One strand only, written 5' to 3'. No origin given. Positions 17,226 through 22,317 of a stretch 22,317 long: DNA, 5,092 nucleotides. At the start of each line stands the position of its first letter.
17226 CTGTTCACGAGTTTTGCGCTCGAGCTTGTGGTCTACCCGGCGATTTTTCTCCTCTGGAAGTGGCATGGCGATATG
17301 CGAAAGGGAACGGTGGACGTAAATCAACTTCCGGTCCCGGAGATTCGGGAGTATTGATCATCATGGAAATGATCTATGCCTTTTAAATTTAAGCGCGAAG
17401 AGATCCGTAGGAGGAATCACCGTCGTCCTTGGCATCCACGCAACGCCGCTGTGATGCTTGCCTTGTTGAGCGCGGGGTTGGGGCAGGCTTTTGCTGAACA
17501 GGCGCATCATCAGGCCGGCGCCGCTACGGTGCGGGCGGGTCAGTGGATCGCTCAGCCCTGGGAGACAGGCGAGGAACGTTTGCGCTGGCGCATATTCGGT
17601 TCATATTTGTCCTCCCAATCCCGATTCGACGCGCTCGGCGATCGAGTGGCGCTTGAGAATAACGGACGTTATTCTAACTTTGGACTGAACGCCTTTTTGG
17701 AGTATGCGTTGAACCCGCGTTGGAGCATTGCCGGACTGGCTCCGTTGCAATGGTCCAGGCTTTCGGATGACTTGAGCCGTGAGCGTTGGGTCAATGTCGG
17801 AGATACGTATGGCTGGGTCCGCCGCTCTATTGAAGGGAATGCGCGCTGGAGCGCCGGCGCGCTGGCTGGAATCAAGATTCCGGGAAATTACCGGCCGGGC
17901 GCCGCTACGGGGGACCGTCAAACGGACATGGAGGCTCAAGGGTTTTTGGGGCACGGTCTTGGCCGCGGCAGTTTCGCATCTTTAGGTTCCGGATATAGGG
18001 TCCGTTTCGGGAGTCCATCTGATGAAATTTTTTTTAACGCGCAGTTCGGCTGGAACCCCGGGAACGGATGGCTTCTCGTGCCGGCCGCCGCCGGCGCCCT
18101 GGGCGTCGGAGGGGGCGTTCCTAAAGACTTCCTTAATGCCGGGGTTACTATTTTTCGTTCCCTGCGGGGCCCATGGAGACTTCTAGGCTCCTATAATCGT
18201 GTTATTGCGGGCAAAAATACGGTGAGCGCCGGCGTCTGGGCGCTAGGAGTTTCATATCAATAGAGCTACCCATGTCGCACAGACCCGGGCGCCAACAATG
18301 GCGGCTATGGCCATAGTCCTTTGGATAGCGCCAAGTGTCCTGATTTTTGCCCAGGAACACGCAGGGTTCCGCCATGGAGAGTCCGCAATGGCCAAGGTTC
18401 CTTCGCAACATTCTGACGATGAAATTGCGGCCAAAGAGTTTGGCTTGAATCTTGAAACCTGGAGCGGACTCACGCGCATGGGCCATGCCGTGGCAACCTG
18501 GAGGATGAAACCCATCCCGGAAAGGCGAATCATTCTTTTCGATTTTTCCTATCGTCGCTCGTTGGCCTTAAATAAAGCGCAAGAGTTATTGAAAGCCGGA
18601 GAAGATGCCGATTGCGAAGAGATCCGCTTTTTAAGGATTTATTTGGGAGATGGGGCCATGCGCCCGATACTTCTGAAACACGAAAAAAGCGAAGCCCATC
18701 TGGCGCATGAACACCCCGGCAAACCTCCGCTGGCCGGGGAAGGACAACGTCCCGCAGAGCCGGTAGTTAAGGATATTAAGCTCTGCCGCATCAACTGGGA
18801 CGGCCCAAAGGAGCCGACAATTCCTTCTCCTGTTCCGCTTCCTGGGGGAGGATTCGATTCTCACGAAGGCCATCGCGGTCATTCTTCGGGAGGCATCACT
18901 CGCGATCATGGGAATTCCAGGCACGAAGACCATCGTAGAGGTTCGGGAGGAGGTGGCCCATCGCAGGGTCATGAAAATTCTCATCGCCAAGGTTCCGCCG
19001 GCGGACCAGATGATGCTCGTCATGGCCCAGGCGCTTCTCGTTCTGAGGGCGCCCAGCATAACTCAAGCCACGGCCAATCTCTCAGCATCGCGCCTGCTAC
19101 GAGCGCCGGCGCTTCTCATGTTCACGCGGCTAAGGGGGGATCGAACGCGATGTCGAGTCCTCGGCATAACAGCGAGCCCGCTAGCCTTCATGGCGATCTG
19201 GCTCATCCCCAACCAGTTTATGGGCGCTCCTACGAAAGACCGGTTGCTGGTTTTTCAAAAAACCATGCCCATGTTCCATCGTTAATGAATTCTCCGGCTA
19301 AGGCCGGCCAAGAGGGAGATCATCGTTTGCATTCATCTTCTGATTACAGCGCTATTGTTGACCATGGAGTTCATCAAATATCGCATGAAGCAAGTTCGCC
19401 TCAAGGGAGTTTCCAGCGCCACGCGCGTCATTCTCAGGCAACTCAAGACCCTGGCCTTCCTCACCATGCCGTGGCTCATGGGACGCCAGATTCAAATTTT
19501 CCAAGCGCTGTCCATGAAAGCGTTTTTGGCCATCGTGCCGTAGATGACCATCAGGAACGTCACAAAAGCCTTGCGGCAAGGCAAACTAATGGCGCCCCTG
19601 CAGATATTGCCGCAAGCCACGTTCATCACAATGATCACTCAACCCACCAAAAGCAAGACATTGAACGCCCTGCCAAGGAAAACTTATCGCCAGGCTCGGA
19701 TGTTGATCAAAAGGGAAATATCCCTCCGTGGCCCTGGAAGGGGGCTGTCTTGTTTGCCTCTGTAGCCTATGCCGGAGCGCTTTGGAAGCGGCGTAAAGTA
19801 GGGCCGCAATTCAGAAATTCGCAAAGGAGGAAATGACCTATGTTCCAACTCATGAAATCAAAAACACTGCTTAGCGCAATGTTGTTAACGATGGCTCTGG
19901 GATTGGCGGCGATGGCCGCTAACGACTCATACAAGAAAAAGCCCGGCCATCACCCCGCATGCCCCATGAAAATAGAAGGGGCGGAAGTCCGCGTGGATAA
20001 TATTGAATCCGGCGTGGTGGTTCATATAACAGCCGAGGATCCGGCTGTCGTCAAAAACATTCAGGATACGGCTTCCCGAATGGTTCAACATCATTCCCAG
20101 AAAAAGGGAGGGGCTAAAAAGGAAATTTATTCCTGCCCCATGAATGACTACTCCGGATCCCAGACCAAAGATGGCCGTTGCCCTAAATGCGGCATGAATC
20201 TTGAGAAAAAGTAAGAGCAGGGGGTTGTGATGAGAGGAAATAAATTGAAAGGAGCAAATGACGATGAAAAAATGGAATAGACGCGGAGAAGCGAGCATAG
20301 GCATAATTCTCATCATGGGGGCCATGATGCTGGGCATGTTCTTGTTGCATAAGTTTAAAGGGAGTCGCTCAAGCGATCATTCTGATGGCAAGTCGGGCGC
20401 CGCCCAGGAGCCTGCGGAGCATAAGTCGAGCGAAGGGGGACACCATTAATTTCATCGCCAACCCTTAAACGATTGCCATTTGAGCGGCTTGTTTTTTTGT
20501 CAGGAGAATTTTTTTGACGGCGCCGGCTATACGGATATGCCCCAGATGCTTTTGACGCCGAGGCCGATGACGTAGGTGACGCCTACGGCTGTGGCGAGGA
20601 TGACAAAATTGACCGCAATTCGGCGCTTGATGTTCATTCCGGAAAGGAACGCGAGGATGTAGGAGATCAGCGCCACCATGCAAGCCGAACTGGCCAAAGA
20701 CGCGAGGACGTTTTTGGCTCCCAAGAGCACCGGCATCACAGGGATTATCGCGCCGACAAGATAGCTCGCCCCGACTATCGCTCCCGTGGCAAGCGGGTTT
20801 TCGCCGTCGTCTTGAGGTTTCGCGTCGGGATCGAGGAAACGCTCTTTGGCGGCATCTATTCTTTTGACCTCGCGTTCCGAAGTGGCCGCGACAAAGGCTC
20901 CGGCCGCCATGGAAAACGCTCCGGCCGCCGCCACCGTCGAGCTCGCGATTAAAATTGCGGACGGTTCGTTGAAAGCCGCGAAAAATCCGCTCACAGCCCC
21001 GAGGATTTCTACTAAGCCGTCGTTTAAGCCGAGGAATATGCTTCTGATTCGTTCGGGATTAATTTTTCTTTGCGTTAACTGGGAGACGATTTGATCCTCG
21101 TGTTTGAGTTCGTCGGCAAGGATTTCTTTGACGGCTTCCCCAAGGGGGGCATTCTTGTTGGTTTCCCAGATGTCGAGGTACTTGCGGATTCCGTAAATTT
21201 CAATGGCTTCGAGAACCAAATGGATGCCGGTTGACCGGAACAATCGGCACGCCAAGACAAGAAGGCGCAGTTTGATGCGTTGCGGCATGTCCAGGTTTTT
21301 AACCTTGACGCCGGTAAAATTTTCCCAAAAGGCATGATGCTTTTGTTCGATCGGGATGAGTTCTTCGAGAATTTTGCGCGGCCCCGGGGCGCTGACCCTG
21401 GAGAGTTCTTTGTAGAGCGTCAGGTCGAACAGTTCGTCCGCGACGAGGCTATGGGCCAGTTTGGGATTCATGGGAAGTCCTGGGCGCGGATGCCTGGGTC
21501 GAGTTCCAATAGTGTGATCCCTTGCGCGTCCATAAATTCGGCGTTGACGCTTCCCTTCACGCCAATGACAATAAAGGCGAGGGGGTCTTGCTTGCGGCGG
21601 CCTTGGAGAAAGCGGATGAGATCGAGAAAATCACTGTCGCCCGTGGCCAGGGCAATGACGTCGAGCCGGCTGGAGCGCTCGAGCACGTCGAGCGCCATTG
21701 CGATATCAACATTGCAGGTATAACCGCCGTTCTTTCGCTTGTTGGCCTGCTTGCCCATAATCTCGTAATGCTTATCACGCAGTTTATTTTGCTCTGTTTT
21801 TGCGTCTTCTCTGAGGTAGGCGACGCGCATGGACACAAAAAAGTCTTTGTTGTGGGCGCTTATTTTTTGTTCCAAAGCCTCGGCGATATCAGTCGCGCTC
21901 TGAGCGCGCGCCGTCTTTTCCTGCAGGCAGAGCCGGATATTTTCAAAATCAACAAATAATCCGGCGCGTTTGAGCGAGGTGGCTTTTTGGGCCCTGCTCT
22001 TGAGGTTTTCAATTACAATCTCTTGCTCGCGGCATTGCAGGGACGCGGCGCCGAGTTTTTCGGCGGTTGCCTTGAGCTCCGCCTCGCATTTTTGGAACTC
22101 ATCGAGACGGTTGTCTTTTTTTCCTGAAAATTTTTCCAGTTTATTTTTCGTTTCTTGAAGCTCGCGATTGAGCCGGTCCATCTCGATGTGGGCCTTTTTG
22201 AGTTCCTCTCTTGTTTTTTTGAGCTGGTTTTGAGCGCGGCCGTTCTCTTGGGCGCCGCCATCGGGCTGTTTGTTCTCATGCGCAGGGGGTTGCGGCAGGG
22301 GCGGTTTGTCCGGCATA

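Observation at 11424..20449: Cus-type copper/silver efflux operon with a four-gene accessory tail (beta-barrel, His-rich anchored protein, metal-binding mini-protein, small membrane protein)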

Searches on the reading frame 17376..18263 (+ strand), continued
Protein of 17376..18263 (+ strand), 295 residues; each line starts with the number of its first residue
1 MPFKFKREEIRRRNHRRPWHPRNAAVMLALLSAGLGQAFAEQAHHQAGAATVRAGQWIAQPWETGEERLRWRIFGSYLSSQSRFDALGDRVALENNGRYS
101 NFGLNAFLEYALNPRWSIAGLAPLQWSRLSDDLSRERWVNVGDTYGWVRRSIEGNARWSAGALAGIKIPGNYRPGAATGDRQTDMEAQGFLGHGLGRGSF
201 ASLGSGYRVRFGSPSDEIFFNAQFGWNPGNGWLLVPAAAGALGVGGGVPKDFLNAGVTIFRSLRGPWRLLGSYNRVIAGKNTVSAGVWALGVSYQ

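Call 92: find_encoding_contigs(protein=P0016, flank=10000, max_places=2)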
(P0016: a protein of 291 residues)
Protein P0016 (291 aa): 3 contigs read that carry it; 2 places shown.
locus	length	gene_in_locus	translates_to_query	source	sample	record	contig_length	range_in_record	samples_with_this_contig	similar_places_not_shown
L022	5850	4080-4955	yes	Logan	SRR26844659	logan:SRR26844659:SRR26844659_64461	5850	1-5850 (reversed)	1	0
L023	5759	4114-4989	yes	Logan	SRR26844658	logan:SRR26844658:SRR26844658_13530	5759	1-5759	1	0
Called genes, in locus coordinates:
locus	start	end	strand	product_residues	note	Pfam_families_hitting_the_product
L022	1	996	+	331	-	?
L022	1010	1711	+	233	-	PF00005:ABC_tran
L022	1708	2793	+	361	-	PF02687:FtsX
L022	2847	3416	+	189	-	PF00672:HAMP (weak)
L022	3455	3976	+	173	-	-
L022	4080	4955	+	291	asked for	-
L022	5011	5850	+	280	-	?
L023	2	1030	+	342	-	?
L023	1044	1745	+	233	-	PF00005:ABC_tran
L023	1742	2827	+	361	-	PF02687:FtsX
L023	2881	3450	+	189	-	PF00672:HAMP (weak)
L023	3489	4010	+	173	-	-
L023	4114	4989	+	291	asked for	-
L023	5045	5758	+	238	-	?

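Call 94: find_encoding_contigs(protein=P0024, flank=8000, max_places=4)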
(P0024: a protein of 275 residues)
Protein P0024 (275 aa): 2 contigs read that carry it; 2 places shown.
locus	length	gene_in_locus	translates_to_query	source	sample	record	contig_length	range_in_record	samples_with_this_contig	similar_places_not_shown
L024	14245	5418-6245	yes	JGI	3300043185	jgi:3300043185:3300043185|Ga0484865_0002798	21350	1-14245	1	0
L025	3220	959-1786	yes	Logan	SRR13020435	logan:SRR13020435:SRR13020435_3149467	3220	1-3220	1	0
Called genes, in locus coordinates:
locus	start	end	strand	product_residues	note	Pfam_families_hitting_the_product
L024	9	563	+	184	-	PF00534:Glycos_transf_1, PF13692:Glyco_trans_1_4, PF13524:Glyco_trans_1_2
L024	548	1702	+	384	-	PF13439:Glyco_transf_4, PF13579:Glyco_trans_4_4, PF20706:GT4-conflict, PF00534:Glycos_transf_1, PF13692:Glyco_trans_1_4, PF13524:Glyco_trans_1_2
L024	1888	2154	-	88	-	-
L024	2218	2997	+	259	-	PF13439:Glyco_transf_4 (weak), PF00534:Glycos_transf_1, PF13692:Glyco_trans_1_4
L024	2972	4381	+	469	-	PF13727:CoA_binding_3, PF02397:Bac_transf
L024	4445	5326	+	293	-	PF02739:5_3_exonuc_N, PF01367:5_3_exonuc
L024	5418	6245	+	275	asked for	-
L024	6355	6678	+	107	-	PF00085:Thioredoxin, PF13098:Thioredoxin_2, PF13905:Thioredoxin_8 (faint)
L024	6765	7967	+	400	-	PF00890:FAD_binding_2, PF01266:DAO, PF01494:FAD_binding_3, PF01946:Thi4, PF03486:HI0933_like, PF05834:Lycopene_cycl, PF12831:FAD_oxidored, PF13450:NAD_binding_8, +5 more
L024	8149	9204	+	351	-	PF00483:NTP_transferase, PF12804:NTP_transf_3 (weak), PF22640:ManC_GMP_beta-helix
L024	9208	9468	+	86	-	-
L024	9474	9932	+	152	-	PF00359:PTS_EIIA_2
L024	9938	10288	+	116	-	PF02591:Zn_ribbon_9 (weak)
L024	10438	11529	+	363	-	PF01075:Glyco_transf_9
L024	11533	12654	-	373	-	-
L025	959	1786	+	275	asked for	-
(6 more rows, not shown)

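Call 96: search_dna_similar(query=window:17376-18263:+, collection=plasmids, mode=protein, max_evalue=0.001, max_rows=10)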
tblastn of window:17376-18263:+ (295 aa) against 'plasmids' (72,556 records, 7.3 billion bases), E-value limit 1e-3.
No match.

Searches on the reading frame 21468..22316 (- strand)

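Call 6: search_protein_families(library=pfam, proteins=[window:21468-22316:-], max_evalue=0.01)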
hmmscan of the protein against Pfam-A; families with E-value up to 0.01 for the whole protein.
window:21468-22316:- (282 aa): 2 families
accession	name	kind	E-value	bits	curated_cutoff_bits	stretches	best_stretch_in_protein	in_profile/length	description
PF01936.24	NYN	-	1.8e-12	48.5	24.2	1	117-243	1-119/145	NYN domain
PF08614.16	ATG16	-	0.0095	16.6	33.7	1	11-107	62-158/200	Autophagy protein 16 (ATG16)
